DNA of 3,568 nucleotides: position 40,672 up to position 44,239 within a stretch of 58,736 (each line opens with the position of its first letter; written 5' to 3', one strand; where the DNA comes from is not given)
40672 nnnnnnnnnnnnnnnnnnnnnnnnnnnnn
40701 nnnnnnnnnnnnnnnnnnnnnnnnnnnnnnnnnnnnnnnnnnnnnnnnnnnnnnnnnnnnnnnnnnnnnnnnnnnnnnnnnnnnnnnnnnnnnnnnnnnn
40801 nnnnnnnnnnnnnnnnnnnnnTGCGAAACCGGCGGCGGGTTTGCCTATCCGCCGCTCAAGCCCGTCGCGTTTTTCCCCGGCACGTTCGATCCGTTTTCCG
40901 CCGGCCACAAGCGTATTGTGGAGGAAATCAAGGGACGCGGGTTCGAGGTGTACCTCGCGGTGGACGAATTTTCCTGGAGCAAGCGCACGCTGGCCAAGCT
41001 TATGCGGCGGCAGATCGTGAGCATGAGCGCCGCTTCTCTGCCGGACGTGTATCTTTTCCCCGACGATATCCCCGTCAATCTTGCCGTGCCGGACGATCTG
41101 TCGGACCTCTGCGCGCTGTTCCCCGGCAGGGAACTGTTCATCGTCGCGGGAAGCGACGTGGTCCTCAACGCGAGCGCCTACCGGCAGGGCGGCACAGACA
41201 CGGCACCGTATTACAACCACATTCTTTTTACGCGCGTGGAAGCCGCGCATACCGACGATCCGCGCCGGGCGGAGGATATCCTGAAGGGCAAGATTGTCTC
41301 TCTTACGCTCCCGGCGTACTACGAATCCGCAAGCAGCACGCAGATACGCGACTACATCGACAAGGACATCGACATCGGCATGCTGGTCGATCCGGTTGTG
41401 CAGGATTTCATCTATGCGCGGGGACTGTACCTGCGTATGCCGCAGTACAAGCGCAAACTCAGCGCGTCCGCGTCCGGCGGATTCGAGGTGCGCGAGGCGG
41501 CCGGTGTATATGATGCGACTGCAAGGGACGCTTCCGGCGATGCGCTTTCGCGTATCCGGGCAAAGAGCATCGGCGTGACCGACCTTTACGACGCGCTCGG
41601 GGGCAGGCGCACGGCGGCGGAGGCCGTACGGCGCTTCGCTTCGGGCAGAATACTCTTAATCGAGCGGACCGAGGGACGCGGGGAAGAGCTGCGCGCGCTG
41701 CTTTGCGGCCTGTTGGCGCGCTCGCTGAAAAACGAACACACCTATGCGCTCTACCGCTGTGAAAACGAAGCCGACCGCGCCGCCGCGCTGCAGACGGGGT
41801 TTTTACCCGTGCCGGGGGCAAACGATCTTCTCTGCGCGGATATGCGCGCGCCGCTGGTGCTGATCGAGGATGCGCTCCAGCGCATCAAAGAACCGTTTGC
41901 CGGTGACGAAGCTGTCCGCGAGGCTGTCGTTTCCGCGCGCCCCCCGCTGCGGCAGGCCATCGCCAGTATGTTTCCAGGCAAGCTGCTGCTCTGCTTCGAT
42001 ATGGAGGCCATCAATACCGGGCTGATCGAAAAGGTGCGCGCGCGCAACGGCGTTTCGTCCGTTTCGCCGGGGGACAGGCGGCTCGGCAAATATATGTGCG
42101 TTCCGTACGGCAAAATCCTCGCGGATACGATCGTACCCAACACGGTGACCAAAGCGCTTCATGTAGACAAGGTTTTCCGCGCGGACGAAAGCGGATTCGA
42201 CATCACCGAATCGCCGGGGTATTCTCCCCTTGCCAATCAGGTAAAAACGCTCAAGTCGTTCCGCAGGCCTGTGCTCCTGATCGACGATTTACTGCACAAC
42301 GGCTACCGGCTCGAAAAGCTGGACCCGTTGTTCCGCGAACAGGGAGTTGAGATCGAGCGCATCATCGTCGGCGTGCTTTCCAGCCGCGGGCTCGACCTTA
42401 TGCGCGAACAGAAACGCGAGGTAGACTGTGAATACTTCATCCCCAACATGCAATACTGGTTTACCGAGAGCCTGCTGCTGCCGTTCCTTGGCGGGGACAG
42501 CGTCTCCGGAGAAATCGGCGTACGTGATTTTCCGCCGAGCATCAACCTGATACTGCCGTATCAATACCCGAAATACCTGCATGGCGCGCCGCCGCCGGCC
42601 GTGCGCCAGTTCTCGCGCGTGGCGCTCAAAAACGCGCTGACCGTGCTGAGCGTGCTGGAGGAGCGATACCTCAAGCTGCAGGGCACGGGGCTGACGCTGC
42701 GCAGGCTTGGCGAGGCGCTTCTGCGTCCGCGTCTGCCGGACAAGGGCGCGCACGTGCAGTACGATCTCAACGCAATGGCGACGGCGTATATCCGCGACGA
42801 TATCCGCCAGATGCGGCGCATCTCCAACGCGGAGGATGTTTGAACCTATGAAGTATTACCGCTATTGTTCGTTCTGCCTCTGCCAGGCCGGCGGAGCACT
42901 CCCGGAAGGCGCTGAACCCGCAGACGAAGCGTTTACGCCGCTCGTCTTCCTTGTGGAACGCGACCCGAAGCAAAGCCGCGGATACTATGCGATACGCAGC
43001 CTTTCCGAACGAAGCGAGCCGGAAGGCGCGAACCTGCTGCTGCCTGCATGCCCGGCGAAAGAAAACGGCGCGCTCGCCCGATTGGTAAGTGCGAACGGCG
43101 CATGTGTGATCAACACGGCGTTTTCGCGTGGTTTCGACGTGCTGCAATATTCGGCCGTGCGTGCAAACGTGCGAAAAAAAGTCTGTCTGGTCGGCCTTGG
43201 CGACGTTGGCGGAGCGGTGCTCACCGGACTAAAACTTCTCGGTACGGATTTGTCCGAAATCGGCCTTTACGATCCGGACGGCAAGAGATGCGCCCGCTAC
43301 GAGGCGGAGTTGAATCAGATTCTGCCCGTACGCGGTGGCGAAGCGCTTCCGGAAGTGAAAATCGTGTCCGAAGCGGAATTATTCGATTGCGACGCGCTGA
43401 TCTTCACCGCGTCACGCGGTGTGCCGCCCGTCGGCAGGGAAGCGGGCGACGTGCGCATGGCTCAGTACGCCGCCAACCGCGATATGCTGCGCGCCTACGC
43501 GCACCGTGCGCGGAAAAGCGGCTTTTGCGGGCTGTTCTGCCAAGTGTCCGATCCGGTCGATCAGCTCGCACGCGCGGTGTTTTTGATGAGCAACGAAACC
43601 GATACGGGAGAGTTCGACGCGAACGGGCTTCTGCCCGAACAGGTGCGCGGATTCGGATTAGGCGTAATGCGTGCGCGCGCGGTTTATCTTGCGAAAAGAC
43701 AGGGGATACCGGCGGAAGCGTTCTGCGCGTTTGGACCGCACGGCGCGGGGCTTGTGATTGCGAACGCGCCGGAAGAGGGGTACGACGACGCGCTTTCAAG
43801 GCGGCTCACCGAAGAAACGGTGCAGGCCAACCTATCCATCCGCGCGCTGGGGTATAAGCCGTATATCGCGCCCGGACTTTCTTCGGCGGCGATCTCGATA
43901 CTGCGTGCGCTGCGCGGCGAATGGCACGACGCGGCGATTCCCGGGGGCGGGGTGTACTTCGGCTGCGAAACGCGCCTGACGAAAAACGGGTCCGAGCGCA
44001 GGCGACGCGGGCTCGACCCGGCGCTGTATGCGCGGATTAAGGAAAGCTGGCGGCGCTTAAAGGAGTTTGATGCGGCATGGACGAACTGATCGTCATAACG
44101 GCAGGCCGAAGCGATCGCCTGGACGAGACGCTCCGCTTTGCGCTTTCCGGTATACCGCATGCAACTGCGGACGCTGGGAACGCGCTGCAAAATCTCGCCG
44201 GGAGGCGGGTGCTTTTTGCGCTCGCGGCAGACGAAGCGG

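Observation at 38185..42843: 1552-aa HD / helical-repeat / NadD-like / GNAT-like / PRTase-like protein: candidate nucleotide writer-eraser or signalling enzyme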

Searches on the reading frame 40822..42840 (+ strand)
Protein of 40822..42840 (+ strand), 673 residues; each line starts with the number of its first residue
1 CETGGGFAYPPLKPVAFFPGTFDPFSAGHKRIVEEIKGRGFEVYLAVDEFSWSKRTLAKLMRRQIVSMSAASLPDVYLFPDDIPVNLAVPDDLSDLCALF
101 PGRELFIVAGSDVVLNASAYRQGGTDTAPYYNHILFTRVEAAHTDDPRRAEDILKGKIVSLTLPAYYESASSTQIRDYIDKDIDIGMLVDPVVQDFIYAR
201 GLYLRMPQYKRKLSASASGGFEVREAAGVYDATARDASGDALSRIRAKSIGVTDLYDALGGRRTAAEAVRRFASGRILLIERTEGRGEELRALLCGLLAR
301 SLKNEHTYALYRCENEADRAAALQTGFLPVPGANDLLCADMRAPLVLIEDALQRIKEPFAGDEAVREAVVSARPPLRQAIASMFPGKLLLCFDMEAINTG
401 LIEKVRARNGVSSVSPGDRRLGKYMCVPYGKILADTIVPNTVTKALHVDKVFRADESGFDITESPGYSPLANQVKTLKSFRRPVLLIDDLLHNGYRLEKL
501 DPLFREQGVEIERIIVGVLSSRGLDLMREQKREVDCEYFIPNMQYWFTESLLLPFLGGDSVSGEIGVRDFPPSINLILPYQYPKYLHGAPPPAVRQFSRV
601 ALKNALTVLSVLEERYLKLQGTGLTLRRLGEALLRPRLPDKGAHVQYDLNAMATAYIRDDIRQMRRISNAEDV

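Call 39: predict_structure(alignment_id=A2)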
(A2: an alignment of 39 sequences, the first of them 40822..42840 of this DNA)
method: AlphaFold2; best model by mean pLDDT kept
length: 673 residues; sequences in the alignment: 39
mean_pLDDT: 88.2   pTM: 0.88
mean pLDDT of the five models: 88.2, 86.5, 86.2, 86.2, 85.7
residues with pLDDT >= 90: 387; 70-90: 242; 50-70: 29; < 50: 15
segments of 3 or more residues with pLDDT < 50: 141-144, 215-218, 671-673
pLDDT, mean of each block of 10 residues (from residue 1): 59 92 80 93 89 82 91 92 91 94 94 85 88 82 60 92 79 84 87 88 81 55 89 86 94 90 88 90 90 94 94 89 93 91 96 91 96 96 96 91 93 79 92 86 91 85 91 93 95 91 94 96 95 95 95 92 67 88 88 94 98 95 91 89 78 95 77 45
secondary structure, 60 per line:
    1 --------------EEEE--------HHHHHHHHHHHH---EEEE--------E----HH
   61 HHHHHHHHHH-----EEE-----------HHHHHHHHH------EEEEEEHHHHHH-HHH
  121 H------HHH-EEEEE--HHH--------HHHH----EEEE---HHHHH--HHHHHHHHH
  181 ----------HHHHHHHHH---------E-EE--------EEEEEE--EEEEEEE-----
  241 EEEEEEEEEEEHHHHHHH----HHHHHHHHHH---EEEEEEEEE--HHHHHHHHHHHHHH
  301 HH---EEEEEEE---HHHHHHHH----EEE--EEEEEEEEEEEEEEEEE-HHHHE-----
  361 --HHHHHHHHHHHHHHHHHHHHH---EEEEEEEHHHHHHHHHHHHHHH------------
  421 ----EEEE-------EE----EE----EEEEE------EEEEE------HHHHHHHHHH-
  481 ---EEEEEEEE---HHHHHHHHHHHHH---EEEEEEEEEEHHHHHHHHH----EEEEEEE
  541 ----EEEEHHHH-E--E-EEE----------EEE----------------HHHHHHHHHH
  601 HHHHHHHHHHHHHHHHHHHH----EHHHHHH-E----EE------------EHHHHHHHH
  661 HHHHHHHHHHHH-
elements in order: E15-18 H27-38 E42-45 H59-70 E76-78 H90-98 E105-110 H111-116 H118-121 E132-136 H150-153 E158-161 H165-169 H172-180 H191-199 E221-226 E229-235 E241-251 H252-258 H263-272 E276-284 H287-302 E306-312 H316-323 E328-330 E333-349 H351-354 H363-383 E387-393 H394-408 E425-428 E448-452 E459-463 H470-479 E484-491 H495-507 E511-520 H521-529 E534-540 E545-548 H549-552 E559-561 E572-574 H591-620 H626-631 H653-672

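Call 43: fold_search(model_id=the predicted structure, library=pdb)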
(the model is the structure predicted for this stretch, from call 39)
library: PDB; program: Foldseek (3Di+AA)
matches with E <= 10: 1458; with E <= 0.001: 123
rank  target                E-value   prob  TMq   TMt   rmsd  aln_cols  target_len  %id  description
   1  5llt_A                3.4e-08  1.00  0.24  0.71   4.1       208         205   15  Plasmodium falciparum nicotinic acid mononucleotide adenylyltransferase complexed with NaAD (released 2016-11-30)
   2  5das_A                4.7e-08  1.00  0.24  0.76   3.3       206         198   22  Structure of Mycobacterium tuberculosis NadD in complex with NADP, P21212, form 2 (released 2016-08-24)
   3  4ymi_B                6.6e-08  1.00  0.25  0.75   3.7       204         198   22  Crystal structure of probable nicotinate-nucleotide adenylyltransferase from Mycobacterium abcessus in complex with NA (released 2016-03-09)
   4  1kaq_E                7.4e-08  1.00  0.23  0.78   3.7       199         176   20  Structure of Bacillus subtilis Nicotinic Acid Mononucleotide Adenylyl Transferase (released 2002-07-12)
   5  4s1o_A                8.8e-08  1.00  0.23  0.79   3.5       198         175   23  Structure of Mycobacterium tuberculosis NadD in complex with NADP (released 2016-01-20)
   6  2qtm_A                8.8e-08  1.00  0.23  0.74   4.2       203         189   17  Crystal Structure of Nicotinate Mononucleotide Adenylyltransferase (released 2008-07-15)
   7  4ybr_B                9.3e-08  1.00  0.23  0.72   3.9       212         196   20  Structure of Mycobacterium tuberculosis NadD in complex with NADP, P21212 (released 2016-02-03)
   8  6buv_B                1.0e-07  1.00  0.24  0.77   3.7       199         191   24  Structure of Mycobacterium tuberculosis NadD in complex with inhibitor [(1~{R},2~{R},5~{S})-5-methyl-2-propan-2-yl-cyc (released 2018-12-12)
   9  3e27_B                1.0e-07  1.00  0.23  0.75   3.8       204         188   18  Nicotinic acid mononucleotide (NaMN) adenylyltransferase from Bacillus anthracis: product complex (released 2008-09-09)
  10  3e27_D                1.0e-07  1.00  0.23  0.75   3.8       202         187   18  Nicotinic acid mononucleotide (NaMN) adenylyltransferase from Bacillus anthracis: product complex (released 2008-09-09)
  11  5vir_B                1.1e-07  1.00  0.25  0.76   3.6       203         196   23  Crystal structure of probable nicotinate-nucleotide adenylyltransferase from Mycobacterium abscessus in complex with N (released 2017-04-26)
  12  3e27_A                1.2e-07  1.00  0.23  0.74   3.6       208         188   17  Nicotinic acid mononucleotide (NaMN) adenylyltransferase from Bacillus anthracis: product complex (released 2008-09-09)
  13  5deo_A                1.2e-07  1.00  0.23  0.73   4.8       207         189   22  Mycobacterium abscessus NadD in complex with nicotinic acid adenine dinucleotide (released 2016-08-24)
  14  5das_B                1.7e-07  1.00  0.22  0.78   3.6       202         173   20  Structure of Mycobacterium tuberculosis NadD in complex with NADP, P21212, form 2 (released 2016-08-24)
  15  5vir_A                1.7e-07  1.00  0.23  0.77   3.5       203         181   22  Crystal structure of probable nicotinate-nucleotide adenylyltransferase from Mycobacterium abscessus in complex with N (released 2017-04-26)
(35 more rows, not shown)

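Call 44: search_protein_families(library=pfam, alignment_id=A2, max_evalue=1)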
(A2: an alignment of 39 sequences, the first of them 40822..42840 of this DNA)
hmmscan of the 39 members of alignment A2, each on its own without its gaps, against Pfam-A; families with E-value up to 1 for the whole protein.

A. member 1, window:40822-42840:+ (673 aa): 2 families
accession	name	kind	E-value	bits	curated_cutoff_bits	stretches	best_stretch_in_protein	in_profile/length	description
PF01467.32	CTP_transf_like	-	4.2e-06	27.4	21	1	17-176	1-131/133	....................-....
PF00156.33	Pribosyltran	-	0.019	14.7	26.3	1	482-538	88-142/158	Phosphoribosyl transferase domain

B. families by the number of members that match (of 39 scanned): 20 families
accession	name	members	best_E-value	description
PF01467.32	CTP_transf_like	39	3.6e-11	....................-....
PF00156.33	Pribosyltran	10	0.019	Phosphoribosyl transferase domain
PF08557.15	Lipid_DES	4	0.0019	Sphingolipid Delta4-desaturase (DES)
PF08350.17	FilR1_middle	4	0.014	Methanogenesis regulatory protein FilR1, middle domain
PF17102.10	Stealth_CR3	3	0.16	Stealth protein CR3, conserved region 3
PF12099.14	DUF3575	2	0.13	Protein of unknown function (DUF3575)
PF14702.12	hGDE_central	1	0.025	Central domain of human glycogen debranching enzyme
PF13673.13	Acetyltransf_10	1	0.04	Acetyltransferase (GNAT) domain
PF19095.5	DUF5783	1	0.054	Family of unknown function (DUF5783)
PF21695.3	GlnR_1st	1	0.082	Transcription regulator GlnR, N-terminal domain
PF20360.3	DUF6655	1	0.12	Family of unknown function (DUF6655)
PF21216.2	PepQ_N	1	0.12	Xaa-Pro dipeptidase, N-terminal domain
PF22675.2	KH-I_KHDC4-BBP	1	0.15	KHDC4/BBP-like, KH-domain type I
PF21221.3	B_lactamase-like_C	1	0.19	Metallo-beta-lactamase-like, C-terminal domain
PF12636.12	DUF3781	1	0.21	Protein of unknown function (DUF3781)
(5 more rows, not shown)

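Call 109: fold_search(model_id=the predicted structure, library=viral)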
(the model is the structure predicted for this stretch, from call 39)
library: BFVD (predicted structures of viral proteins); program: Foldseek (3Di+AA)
matches with E <= 10: 722; with E <= 0.001: 10
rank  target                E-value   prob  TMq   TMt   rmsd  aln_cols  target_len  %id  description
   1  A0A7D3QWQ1            1.3e-06  1.00  0.22  0.52   5.0       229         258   14  Nicotinamide/nicotinate mononucleotide adenylyltransferase [Fadolivirus FV1/VV64]
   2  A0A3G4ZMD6            2.5e-06  1.00  0.22  0.31  13.5       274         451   13  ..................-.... domain-containing protein [Terrestrivirus sp.]
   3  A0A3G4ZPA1            9.7e-06  1.00  0.20  0.61   5.4       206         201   19  Nicotinate (Nicotinamide) nucleotide adenylyltransferase [Terrestrivirus sp.]
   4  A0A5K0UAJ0            6.6e-05  0.97  0.13  0.11  26.3       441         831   12  tRNA carboxymethyluridine synthase [Yasminevirus sp. GU-2018]
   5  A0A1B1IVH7            1.3e-04  1.00  0.19  0.14  18.4       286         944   12  (no name in the UniProt tables at hand)
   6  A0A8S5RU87            2.4e-04  1.00  0.18  0.53   5.5       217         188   12  Citrate lyase ligase [Ackermannviridae sp.]
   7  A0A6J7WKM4            3.2e-04  0.99  0.19  0.21  22.3       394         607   10  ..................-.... domain-containing protein [uncultured Caudovirales phage]
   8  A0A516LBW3            7.0e-04  1.00  0.19  0.18  14.3       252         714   15  (no name in the UniProt tables at hand)
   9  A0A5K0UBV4            7.4e-04  0.75  0.14  0.16  31.3       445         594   12  Phosphoribosyltransferase domain-containing protein [Yasminevirus sp. GU-2018]
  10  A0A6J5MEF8            9.3e-04  0.99  0.15  0.42   7.2       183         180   14  Hpt Hypoxanthine-guanine phosphoribosyltransferase [uncultured Caudovirales phage]
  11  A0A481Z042            1.9e-03  0.60  0.11  0.11  18.6       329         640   10  Orotidine 5'-phosphate decarboxylase [Marseillevirus LCMAC202]
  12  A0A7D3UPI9            2.1e-03  1.00  0.14  0.22  10.7       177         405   15  Uridine 5'-monophosphate synthase [Fadolivirus FV1/VV64]
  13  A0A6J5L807            2.1e-03  0.99  0.19  0.38  15.3       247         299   11  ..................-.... domain-containing protein [uncultured Caudovirales phage]
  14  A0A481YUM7            2.1e-03  0.51  0.14  0.22  26.6       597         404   10  Uridine 5'-monophosphate synthase [Marseillevirus LCMAC103]
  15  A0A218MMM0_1          2.2e-03  1.00  0.19  0.14   5.3       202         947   12  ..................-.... domain-containing protein [uncultured virus]
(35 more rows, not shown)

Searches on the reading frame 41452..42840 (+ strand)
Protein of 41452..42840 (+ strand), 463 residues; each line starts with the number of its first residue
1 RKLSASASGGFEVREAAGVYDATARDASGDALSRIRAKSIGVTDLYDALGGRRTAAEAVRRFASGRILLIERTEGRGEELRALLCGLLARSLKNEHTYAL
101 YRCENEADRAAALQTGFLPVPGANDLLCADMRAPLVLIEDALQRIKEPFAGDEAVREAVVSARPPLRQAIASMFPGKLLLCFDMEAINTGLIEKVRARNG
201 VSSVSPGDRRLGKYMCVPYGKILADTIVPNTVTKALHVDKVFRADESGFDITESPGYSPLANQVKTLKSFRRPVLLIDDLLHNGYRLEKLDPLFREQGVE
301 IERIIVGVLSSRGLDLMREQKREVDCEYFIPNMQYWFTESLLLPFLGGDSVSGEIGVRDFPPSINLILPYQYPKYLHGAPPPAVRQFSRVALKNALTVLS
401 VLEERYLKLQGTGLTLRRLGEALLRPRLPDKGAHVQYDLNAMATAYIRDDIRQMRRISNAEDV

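Call 49: search_solved_structures(query=A4, max_evalue=10, show_alignments=3)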
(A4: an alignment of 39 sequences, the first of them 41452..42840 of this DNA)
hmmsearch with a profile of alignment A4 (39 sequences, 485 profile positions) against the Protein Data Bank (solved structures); distinct sequences matched with E-value up to 10: 1.
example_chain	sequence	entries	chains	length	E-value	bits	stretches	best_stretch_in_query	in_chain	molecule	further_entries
4txd_A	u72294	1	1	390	1.1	11.2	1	124-163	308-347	Csc2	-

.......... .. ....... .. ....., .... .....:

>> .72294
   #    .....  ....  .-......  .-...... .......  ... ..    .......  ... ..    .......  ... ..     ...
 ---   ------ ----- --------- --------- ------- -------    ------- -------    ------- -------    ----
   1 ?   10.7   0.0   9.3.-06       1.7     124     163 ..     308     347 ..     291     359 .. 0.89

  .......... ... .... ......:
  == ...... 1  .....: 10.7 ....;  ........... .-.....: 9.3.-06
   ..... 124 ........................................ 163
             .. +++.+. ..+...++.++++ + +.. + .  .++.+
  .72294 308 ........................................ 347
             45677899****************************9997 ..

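Call 54: search_protein_representatives(alignment_id=A4)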
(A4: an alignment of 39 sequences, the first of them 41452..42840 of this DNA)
Query: 39 sequences, 485 profile positions. Proteins with E-value up to 0.001 (for the whole library): 557; up to 1e-10: 412; up to 1e-30: 231. The best 150 are listed.
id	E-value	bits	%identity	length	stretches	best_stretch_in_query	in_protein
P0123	2.5e-207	706.0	-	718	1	1-481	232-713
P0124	3.4e-199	679.2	-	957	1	1-483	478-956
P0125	5.1e-195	665.4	-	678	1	20-481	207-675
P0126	1.3e-193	660.8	-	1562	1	2-483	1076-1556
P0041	8.7e-193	658.0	-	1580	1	2-483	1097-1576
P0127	1.3e-189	647.6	-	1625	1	7-480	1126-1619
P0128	4.6e-185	632.6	-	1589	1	34-482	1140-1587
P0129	7.8e-185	631.8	-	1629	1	20-482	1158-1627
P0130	1.0e-184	631.5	-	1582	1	2-483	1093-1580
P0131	6.4e-179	612.3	-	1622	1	21-483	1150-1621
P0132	1.4e-178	611.2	-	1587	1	3-481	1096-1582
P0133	4.9e-177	606.1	-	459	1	31-482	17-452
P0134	5.7e-176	602.6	-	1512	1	12-481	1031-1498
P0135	6.9e-174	595.7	-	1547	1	35-480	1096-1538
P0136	2.9e-172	590.3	-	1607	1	34-482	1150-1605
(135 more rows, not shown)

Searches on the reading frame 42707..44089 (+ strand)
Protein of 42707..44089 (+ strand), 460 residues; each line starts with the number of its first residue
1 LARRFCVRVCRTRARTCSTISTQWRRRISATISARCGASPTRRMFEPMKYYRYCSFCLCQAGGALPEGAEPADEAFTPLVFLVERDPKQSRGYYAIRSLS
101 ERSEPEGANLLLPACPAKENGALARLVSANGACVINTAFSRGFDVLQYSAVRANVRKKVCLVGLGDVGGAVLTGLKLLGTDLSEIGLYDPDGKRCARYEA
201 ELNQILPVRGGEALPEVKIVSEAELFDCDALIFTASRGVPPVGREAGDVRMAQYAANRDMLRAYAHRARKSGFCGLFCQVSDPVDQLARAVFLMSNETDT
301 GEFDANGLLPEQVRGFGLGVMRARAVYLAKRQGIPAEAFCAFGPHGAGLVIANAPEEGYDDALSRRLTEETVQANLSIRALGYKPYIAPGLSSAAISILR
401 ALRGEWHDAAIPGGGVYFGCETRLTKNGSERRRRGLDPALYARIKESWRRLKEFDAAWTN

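Call 7: search_protein_families(library=pfam, proteins=[window:42707-44089:+], max_evalue=0.01)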
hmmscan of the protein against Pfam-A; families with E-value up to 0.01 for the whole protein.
window:42707-44089:+ (460 aa): 1 family
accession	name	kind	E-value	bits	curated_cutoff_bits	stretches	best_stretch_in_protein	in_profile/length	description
PF00056.29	Ldh_1_N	-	0.0014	19.1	27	1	158-294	2-131/141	lactate/malate dehydrogenase, NAD binding domain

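Call 8: search_protein_families(library=padloc, proteins=[window:42707-44089:+], max_evalue=0.01)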
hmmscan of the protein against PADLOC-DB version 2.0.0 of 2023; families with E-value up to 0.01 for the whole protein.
window:42707-44089:+ (460 aa): 1 family
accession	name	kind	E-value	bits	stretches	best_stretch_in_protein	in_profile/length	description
PDLC00843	E1-E2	-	0.0079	12.8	0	156-191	318-351/575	E1-E2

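Call 30: search_protein_families(library=ncbifam, proteins=[window:42848-44089:+], max_evalue=1)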
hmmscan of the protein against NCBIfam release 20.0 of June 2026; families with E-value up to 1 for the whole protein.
window:42848-44089:+ (413 aa): 7 families
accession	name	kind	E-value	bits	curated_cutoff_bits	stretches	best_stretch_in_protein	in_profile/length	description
NF000824.0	PRK00066.1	subfamily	0.00018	20.9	339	1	108-248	5-137/316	L-lactate dehydrogenase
NF004863.0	PRK06223.1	subfamily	0.00042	19.6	283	1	109-249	3-135/313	malate dehydrogenase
NF007043.0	PRK09496.3-6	equivalog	0.0012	17.7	384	1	74-185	196-302/445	Trk system potassium transporter TrkA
TIGR03944.1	dehyd_SbnB_fam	equivalog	0.0016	17.5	326.9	1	107-188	130-206/327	2,3-diaminopropionate biosynthesis protein SbnB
TIGR01771.1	L-LDH-NAD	equivalog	0.0023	17.3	303.55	1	114-248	1-127/299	L-lactate dehydrogenase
NF011425.0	PRK14852.1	equivalog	0.011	13.5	1337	1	88-132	311-355/989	hypothetical protein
NF006077.0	PRK08223.1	equivalog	0.15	10.9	266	1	88-135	7-54/296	hypothetical protein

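Call 31: search_solved_structures(query=window:42848-44089:+, max_evalue=1)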
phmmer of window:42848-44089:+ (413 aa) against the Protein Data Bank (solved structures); distinct sequences matched with E-value up to 1: 14.
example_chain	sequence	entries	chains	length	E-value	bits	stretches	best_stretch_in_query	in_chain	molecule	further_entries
1hyh_A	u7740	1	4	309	0.00049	22.7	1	110-245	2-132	L-2-HYDROXYISOCAPROATE DEHYDROGENASE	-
2zqy_A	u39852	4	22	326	0.00055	22.5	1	109-248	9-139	L-lactate dehydrogenase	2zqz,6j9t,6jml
6j9s_A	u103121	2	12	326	0.00073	22.1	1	109-248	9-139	L-lactate dehydrogenase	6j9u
4q3n_A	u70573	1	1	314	0.006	19.1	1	110-245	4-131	MGS-M5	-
1llc_A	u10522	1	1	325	0.0098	18.4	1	109-248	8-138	L-LACTATE DEHYDROGENASE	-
4m1q_A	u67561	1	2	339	0.012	18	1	99-248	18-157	L-lactate dehydrogenase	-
3wsv_A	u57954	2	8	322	0.055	15.9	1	109-242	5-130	L-lactate dehydrogenase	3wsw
9jlo_A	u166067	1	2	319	0.11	14.9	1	165-248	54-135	L-lactate dehydrogenase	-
1ez4_A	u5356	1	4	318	0.2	14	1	158-249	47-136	LACTATE DEHYDROGENASE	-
3d0o_A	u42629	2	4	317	0.25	13.7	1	110-248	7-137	L-lactate dehydrogenase 1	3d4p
3h3j_A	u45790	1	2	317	0.4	13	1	110-248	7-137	L-lactate dehydrogenase 1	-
3pqe_A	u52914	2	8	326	0.56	12.6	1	111-248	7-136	L-lactate dehydrogenase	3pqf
3pqd_A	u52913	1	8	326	0.73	12.2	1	111-248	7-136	L-lactate dehydrogenase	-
4lmr_A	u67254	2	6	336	0.83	12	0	95-244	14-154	L-lactate dehydrogenase 1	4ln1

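Call 32: search_protein_families(library=pfam, proteins=[window:42848-44089:+], max_evalue=1)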
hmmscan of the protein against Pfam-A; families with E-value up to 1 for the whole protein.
window:42848-44089:+ (413 aa): 2 families
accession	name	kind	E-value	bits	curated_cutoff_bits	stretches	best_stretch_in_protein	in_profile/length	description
PF00056.29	Ldh_1_N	-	0.0011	19.4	27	1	111-247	2-131/141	lactate/malate dehydrogenase, NAD binding domain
PF00899.27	ThiF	-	0.18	11.4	28.1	1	109-144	20-53/238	ThiF family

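Call 97: find_homologous_proteins(query=window:42848-44089:+, max_evalue=0.00001)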
Query window:42848-44089:+ (413 aa): 2291 proteins with E <= 0.00001 among 8000 candidates; the best 120 are listed.
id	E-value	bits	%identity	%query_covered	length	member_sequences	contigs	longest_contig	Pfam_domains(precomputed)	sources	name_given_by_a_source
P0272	4.2e-270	914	98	100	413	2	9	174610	-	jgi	jgi:hypothetical protein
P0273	7.3e-227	771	84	100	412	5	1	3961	-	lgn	-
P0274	1.2e-214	731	78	100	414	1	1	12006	-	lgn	-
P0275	9.4e-186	636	70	100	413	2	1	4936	-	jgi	-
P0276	2.6e-184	631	69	100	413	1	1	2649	-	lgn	-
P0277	4.1e-180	617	68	100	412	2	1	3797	-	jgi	-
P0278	7.4e-179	613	68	100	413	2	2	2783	-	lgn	-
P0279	6.6e-177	607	67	100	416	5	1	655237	-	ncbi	ncbi:MAG: lactate dehydrogenase [Clostridiaceae bacterium]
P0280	7.5e-177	607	68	100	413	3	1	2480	-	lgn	-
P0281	7.6e-177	607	67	100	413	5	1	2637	-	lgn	-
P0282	9.2e-177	606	66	100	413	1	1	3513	-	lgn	-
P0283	5.3e-175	601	66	100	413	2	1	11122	-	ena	-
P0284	7.4e-175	600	66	100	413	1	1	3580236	-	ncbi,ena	-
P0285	3.1e-174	598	66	100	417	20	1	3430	-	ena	-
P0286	1.7e-171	589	65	99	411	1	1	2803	-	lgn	-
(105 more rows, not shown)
